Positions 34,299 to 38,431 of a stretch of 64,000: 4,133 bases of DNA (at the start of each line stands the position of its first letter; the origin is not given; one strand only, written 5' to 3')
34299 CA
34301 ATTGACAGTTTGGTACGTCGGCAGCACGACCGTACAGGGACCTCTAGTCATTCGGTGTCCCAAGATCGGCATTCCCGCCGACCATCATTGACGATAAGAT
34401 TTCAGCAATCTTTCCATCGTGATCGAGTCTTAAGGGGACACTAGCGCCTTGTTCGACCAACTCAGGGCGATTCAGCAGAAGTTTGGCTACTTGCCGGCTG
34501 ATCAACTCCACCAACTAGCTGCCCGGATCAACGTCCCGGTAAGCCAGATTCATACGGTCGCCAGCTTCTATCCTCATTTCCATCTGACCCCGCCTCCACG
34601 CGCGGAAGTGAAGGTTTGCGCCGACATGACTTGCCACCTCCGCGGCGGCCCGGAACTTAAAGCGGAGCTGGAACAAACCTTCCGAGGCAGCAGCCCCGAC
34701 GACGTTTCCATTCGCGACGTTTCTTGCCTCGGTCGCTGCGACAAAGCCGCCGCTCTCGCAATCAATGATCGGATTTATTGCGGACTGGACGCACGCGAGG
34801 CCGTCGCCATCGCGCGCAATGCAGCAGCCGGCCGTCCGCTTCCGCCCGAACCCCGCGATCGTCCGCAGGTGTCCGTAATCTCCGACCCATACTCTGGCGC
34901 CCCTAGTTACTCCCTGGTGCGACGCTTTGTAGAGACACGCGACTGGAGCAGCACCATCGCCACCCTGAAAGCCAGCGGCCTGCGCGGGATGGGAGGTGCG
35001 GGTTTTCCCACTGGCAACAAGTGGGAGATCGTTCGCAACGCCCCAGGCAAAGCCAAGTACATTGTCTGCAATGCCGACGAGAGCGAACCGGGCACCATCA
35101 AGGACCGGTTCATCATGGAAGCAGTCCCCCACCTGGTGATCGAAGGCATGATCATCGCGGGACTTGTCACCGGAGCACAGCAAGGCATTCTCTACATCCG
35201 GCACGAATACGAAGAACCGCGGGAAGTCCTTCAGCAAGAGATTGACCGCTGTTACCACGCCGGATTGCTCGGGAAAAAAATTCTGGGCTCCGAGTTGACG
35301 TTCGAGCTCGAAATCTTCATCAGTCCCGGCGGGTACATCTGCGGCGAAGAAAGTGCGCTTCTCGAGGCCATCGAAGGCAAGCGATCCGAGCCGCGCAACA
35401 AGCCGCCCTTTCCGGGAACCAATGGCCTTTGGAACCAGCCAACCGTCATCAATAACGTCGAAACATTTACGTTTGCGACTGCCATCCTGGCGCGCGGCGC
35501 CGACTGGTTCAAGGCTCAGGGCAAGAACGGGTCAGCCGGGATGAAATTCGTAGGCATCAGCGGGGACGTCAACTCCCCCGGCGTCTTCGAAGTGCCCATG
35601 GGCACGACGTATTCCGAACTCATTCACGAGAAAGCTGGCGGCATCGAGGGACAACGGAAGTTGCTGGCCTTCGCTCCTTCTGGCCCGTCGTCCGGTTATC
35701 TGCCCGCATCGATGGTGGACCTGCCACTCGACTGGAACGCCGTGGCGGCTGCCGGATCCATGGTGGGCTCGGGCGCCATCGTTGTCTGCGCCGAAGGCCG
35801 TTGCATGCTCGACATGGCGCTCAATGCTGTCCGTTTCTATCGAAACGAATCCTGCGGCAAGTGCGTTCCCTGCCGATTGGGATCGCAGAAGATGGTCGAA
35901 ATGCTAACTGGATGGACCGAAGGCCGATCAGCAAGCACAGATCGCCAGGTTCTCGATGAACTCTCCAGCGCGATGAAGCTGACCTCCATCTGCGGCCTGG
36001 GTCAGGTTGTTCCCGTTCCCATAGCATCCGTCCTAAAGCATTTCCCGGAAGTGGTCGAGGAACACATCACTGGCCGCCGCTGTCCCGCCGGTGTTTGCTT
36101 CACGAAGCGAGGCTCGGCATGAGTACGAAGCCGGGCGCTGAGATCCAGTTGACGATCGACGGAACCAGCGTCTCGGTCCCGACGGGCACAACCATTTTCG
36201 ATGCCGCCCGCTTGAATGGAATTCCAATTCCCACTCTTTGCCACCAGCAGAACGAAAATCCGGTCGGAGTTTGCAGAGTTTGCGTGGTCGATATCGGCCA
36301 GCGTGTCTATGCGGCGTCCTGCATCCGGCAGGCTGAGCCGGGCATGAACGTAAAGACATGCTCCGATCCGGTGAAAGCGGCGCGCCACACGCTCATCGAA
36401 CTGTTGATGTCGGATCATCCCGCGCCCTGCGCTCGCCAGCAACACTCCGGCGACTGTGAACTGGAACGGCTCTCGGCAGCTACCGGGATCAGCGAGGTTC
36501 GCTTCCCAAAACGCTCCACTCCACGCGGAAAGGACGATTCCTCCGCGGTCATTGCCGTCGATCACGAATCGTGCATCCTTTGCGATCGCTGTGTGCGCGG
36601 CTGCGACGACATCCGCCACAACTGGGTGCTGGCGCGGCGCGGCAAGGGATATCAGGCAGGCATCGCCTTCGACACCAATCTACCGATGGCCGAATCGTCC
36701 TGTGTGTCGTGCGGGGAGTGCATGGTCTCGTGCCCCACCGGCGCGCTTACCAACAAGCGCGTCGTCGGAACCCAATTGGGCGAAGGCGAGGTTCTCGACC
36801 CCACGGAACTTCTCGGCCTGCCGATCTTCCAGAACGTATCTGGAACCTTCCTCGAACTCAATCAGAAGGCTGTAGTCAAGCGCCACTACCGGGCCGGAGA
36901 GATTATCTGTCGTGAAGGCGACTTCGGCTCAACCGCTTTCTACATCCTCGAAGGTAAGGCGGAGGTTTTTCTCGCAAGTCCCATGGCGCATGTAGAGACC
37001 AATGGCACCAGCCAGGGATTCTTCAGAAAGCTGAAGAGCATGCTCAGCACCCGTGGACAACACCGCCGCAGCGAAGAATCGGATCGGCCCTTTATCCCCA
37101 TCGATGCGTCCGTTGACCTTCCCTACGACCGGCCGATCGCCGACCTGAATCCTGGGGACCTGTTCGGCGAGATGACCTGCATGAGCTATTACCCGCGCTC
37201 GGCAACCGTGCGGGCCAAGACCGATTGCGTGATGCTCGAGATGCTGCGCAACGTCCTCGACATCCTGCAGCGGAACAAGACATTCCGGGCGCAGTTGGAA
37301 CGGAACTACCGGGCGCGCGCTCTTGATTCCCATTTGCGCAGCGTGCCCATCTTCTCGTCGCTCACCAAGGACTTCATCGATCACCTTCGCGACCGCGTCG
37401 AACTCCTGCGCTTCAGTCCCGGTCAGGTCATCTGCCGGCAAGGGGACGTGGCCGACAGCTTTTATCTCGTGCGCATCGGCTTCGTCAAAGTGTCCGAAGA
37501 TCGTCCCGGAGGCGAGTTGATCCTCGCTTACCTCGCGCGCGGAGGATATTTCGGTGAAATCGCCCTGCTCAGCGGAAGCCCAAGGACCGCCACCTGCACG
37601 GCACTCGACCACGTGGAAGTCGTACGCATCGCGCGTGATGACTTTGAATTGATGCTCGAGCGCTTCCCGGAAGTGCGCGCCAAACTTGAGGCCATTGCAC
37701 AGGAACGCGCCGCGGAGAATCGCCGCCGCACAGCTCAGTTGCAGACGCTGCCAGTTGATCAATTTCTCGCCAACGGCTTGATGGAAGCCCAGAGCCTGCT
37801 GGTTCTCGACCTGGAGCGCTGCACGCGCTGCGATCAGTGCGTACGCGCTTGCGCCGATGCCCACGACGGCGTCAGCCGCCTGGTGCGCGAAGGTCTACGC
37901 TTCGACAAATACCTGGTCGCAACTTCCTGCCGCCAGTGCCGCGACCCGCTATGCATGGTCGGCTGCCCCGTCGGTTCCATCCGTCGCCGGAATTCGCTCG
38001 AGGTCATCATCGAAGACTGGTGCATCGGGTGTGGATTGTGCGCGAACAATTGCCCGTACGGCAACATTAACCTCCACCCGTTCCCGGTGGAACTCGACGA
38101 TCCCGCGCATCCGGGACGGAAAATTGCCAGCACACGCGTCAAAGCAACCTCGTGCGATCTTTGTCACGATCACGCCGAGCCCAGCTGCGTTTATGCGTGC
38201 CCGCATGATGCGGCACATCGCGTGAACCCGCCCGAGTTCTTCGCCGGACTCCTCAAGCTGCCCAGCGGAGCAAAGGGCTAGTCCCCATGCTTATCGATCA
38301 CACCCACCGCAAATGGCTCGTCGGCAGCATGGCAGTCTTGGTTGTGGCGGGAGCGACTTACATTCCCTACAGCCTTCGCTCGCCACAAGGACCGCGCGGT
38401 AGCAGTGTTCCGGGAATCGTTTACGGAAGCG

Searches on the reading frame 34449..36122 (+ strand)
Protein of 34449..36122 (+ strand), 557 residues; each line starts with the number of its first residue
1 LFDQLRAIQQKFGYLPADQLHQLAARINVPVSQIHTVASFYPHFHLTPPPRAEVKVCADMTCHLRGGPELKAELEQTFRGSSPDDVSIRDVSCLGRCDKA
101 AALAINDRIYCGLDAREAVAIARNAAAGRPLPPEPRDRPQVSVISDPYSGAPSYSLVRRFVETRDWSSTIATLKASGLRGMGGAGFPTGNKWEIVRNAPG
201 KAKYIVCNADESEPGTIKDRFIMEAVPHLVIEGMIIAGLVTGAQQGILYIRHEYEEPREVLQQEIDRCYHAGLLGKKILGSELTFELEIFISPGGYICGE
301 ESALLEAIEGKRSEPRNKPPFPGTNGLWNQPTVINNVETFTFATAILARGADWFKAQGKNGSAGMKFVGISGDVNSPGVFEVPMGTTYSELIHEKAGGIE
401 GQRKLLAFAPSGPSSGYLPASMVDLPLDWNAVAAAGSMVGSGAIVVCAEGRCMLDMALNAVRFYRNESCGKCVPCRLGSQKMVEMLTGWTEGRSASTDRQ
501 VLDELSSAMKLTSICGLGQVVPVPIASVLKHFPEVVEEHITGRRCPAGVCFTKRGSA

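Call 6: search_protein_families(library=pfam, proteins=[window:34449-36122:+], max_evalue=0.01)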
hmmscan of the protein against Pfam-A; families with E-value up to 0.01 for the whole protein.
window:34449-36122:+ (557 aa): 6 families
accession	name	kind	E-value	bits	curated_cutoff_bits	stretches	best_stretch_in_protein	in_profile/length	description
PF01512.22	Complex1_51K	-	2e-41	141.8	31.2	1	174-341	2-146/150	Nuo51 FMN-binding domain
PF10589.14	NADH_4Fe-4S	-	8.6e-26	90.1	23.5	1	455-539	1-85/85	NADH-ubiquinone oxidoreductase-F iron-sulfur binding region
PF01257.25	2Fe-2S_thioredx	-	1.6e-25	90.1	24.8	1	4-123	18-142/145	Thioredoxin-like [2Fe-2S] ferredoxin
PF10531.15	SLBB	-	6.3e-08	32.8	27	1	368-403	2-37/55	SLBB domain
PF22461.2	SLBB_2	-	5.1e-05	23.7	27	1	368-413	3-49/79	SLBB domain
PF07845.16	DUF1636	-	0.008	17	31.6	0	64-106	19-62/117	Protein of unknown function (DUF1636)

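Call 7: search_protein_families(library=ncbifam, proteins=[window:34449-36122:+], max_evalue=0.01)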
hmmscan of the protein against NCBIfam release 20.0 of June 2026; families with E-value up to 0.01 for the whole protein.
window:34449-36122:+ (557 aa): 15 families
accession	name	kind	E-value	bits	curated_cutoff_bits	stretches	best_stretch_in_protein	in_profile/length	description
TIGR01959.1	nuoF_fam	equivalog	2.8e-131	437.7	558.65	1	147-540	16-410/410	NADH-quinone oxidoreductase subunit NuoF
NF010120.0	PRK13596.1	equivalog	3e-107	358.8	389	1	167-542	41-419/433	NADH-quinone oxidoreductase subunit NuoF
NF008436.0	PRK11278.1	equivalog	6.5e-97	325.2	749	1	130-541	13-427/448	NADH-quinone oxidoreductase subunit NuoF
NF005722.0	PRK07539.1-2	equivalog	9.1e-22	77.8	141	1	2-118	28-149/157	NADH-quinone oxidoreductase subunit NuoE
NF004638.0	PRK05988.1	equivalog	1e-20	74.2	198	1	5-123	32-155/159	formate dehydrogenase subunit gamma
TIGR01958.1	nuoE_fam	subfamily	1.3e-20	74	142.4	1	3-114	20-136/148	NADH-quinone oxidoreductase subunit NuoE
NF005747.0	PRK07571.1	equivalog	2.2e-16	60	224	1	4-113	42-156/173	bidirectional hydrogenase complex protein HoxE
TIGR04481.1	PR_assoc_PrdC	equivalog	2.6e-14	52.9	490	1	159-402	66-274/425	proline reductase-associated electron transfer protein PrdC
NF005725.0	PRK07539.1-5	equivalog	8.6e-14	51.6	220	1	5-118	45-164/174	NADH-quinone oxidoreductase subunit NuoE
NF005724.0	PRK07539.1-4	equivalog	4e-13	49.7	280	1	8-151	49-195/240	NADH-quinone oxidoreductase subunit NuoE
NF005723.0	PRK07539.1-3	equivalog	7.8e-12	45.3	226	1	4-119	29-149/158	NADH-quinone oxidoreductase subunit NuoE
NF003454.1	PRK05035.1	equivalog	9.2e-10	37.6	345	1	163-314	120-253/556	electron transport complex subunit RsxC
TIGR01945.1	rnfC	subfamily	1.1e-09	37.4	245.95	1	167-253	122-206/435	RnfABCDGE type electron transport complex subunit C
NF005721.0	PRK07539.1-1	equivalog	9.5e-09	34.9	308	1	6-131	53-183/292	NADH-quinone oxidoreductase subunit NuoE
NF009040.0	PRK12373.1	equivalog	1.3e-07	31.7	514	1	9-152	47-195/400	NADH-quinone oxidoreductase subunit E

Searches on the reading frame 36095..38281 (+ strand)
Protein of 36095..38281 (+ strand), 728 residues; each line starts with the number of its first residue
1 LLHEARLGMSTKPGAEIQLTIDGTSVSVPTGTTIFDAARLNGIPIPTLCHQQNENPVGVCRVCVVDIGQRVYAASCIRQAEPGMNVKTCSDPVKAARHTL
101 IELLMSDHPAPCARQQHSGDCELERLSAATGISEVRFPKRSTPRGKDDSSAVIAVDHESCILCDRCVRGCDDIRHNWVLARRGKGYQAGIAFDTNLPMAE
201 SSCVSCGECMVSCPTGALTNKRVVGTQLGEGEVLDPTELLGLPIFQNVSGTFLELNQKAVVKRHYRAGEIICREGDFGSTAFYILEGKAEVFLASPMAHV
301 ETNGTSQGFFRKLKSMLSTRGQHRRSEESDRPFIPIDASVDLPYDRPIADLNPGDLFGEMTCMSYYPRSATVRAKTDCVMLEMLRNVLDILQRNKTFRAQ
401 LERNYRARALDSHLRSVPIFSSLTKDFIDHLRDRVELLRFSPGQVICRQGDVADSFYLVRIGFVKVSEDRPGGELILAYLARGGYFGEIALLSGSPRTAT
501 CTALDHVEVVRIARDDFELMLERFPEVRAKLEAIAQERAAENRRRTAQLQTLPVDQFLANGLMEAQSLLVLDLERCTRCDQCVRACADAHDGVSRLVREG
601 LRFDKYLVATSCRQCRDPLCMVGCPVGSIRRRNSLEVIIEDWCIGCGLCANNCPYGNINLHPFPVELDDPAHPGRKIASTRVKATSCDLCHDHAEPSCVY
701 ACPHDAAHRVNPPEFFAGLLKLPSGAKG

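Call 6: search_protein_families(library=pfam, proteins=[window:36095-38281:+], max_evalue=0.01)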
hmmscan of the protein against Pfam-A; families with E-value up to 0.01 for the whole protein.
window:36095-38281:+ (728 aa): 19 families
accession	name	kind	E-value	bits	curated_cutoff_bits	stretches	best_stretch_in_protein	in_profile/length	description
PF00027.35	cNMP_binding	-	2.3e-41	140.1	27.5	3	439-523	3-88/89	Cyclic nucleotide-binding domain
PF00037.32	Fer4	-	3.5e-17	61.8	21.1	3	637-658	2-23/24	4Fe-4S binding domain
PF13510.11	Fer2_4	-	8.5e-17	61.4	22.8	1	15-88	2-79/82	2Fe-2S iron-sulfur cluster binding domain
PF12838.12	Fer4_7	-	1e-16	61.6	27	2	643-706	2-52/52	4Fe-4S dicluster domain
PF13187.11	Fer4_9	-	4.4e-15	55.9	27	3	612-656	2-50/52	4Fe-4S dicluster domain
PF13237.11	Fer4_10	-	5.4e-15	55.5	25.5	4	637-703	3-53/53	4Fe-4S dicluster domain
PF12837.12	Fer4_6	-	2.6e-14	52.8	25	2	200-218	6-24/24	4Fe-4S binding domain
PF14697.11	Fer4_21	-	2.4e-11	44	35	3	155-217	3-56/59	4Fe-4S dicluster domain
PF12797.12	Fer4_2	-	3.9e-09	36.3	24.5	1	638-655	5-22/22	4Fe-4S binding domain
PF13534.11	Fer4_17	-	2.3e-08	34.9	22.2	1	643-705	2-59/61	4Fe-4S dicluster domain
PF13183.11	Fer4_8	-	9.5e-08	32.9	27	1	643-705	5-67/68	4Fe-4S dicluster domain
PF12800.12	Fer4_4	-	2.6e-06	27.7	24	1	641-656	2-17/17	4Fe-4S binding domain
PF10588.14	NADH-G_4Fe-4S_3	-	1.8e-05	24.6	27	1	97-136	1-40/40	NADH-ubiquinone oxidoreductase-G iron-sulfur binding region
PF22117.2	Fer4_Nqo3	-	0.00018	22.1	27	1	152-219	3-67/67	NADH-quinone oxidoreductase subunit 3, ferredoxin-like domain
PF25160.1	LdpA_Fe-S-bd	-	0.00027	21.1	27.6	1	614-660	4-45/49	LdpA Fe-S cluster-binding domain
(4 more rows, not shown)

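Call 7: search_protein_families(library=ncbifam, proteins=[window:36095-38281:+], max_evalue=0.01)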
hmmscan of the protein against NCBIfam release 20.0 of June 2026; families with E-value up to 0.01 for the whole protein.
window:36095-38281:+ (728 aa): 77 families (the best 25 are shown)
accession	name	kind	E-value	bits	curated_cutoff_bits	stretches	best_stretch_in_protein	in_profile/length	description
NF040763.1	FeFe_hydrog_A6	exception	8.2e-60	202.8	765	2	17-222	1-209/571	NADH-dependent [FeFe] hydrogenase, group A6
NF005745.0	PRK07569.1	equivalog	1.6e-48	165.1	333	1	18-222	5-211/238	bidirectional hydrogenase complex protein HoxU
TIGR01973.1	NuoG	equivalog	3.3e-33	115.4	470.05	1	19-222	1-202/606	NADH-quinone oxidoreductase subunit NuoG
NF005895.0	PRK07860.1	equivalog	2.6e-32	111.8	802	1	12-220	13-222/811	NADH-quinone oxidoreductase subunit G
NF040762.1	Hydr_FeFe_Clost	exception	4.8e-32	111.3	900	1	18-222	2-208/572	ferredoxin hydrogenase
NF006305.0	PRK08493.1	equivalog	1.5e-30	106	591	1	17-221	2-224/819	NADH-quinone oxidoreductase subunit G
NF058543.1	ActPatMycb56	equivalog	1.3e-20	73.5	460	1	419-540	3-123/317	acetyltransferase Pat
NF008732.0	PRK11753.1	equivalog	5.6e-20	71.7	266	1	424-564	12-154/214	cAMP-activated global transcriptional regulator CRP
NF041163.2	encap_f2b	equivalog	6.4e-20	71.7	400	1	406-546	65-209/450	family 2B encapsulin nanocompartment shell protein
NF009454.0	PRK12814.1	equivalog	2.7e-17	62.4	916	1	16-114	3-102/657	putative NADPH-dependent glutamate synthase small subunit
TIGR02512.1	FeFe_hydrog_A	subfamily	3e-17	62.5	405.95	2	153-224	2-73/375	[FeFe] hydrogenase, group A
NF007658.0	PRK10330.1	equivalog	5e-17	62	260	1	608-710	54-155/181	electron transport protein HydN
TIGR04105.1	FeFe_hydrog_B1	subfamily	1.2e-13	50.5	450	2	604-706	105-204/462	monomeric [FeFe] hydrogenase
NF045766.1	PhenlGlyoxDHPadI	equivalog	8.1e-13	47.9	700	1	564-710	2-136/443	NADH-dependent phenylglyoxylate dehydrogenase subunit beta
NF009408.0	PRK12769.1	equivalog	1.3e-12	46.7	1003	1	569-710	5-145/659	formate-dependent uric acid utilization protein AegA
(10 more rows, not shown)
